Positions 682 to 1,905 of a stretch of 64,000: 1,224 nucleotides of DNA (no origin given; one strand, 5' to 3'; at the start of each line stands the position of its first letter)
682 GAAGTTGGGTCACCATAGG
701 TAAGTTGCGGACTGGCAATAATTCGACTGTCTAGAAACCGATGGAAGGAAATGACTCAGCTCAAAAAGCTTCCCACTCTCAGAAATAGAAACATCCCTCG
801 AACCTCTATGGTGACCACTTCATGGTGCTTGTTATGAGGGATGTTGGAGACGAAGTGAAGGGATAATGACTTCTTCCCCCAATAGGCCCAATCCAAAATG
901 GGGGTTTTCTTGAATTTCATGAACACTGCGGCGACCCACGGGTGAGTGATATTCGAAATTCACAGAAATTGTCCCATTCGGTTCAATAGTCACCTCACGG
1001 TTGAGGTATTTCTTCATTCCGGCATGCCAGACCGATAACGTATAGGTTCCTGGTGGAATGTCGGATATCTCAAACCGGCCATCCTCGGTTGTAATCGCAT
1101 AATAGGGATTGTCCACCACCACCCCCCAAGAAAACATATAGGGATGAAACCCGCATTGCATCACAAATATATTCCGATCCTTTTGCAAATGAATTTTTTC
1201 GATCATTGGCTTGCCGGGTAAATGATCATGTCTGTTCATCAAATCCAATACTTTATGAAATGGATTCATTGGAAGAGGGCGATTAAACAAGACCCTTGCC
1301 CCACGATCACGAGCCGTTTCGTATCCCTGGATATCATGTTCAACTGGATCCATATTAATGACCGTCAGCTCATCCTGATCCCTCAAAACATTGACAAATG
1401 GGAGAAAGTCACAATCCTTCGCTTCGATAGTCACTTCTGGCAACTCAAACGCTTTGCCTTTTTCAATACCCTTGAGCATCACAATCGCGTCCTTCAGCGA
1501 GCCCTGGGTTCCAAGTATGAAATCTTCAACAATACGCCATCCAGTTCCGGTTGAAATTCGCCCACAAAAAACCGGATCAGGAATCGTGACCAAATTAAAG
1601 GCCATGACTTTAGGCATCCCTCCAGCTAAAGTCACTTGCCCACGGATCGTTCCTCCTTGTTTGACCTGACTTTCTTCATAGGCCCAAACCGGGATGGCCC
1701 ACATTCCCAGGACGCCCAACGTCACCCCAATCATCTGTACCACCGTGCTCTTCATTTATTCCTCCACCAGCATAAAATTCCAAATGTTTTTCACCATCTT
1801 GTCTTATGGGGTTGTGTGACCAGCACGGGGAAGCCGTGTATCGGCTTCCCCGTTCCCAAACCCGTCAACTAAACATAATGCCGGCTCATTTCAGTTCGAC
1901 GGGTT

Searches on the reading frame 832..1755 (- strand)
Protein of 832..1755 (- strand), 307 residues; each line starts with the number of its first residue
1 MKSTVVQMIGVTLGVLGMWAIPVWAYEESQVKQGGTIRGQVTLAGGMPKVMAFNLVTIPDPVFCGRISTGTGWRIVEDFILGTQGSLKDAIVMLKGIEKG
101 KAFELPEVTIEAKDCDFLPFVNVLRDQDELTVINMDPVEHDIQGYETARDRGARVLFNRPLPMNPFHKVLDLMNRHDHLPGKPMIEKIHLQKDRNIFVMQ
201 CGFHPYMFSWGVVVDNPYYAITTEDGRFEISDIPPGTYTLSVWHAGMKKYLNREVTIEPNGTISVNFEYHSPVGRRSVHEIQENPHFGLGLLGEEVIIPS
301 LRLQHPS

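Call 17: search_protein_families(library=pfam, proteins=[window:832-1755:-], max_evalue=0.001)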
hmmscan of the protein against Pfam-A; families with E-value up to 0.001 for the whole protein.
window:832-1755:- (307 aa): 4 families
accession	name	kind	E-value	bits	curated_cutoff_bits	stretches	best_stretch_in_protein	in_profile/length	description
PF13620.12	CarboxypepD_reg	-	1.1e-09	38.9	32.3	1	217-268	29-80/82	Carboxypeptidase regulatory-like domain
PF14686.12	fn3_3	-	3.2e-08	33.7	24.4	1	218-264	27-74/75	Polysaccharide lyase family 4, domain II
PF13715.12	CarbopepD_reg_2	-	2.8e-06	27.7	32.2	1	220-270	28-77/88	CarboxypepD_reg-like domain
PF09430.16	EMC7_beta-sandw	-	0.00017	22.2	26.6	1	212-263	12-65/122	ER membrane protein complex subunit 7, beta-sandwich domain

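Call 81: find_encoding_contigs(protein=window:832-1755:-, flank=10000, max_places=3)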
Protein window:832-1755:- (307 aa): no gene with exactly this product is on record in the collection.
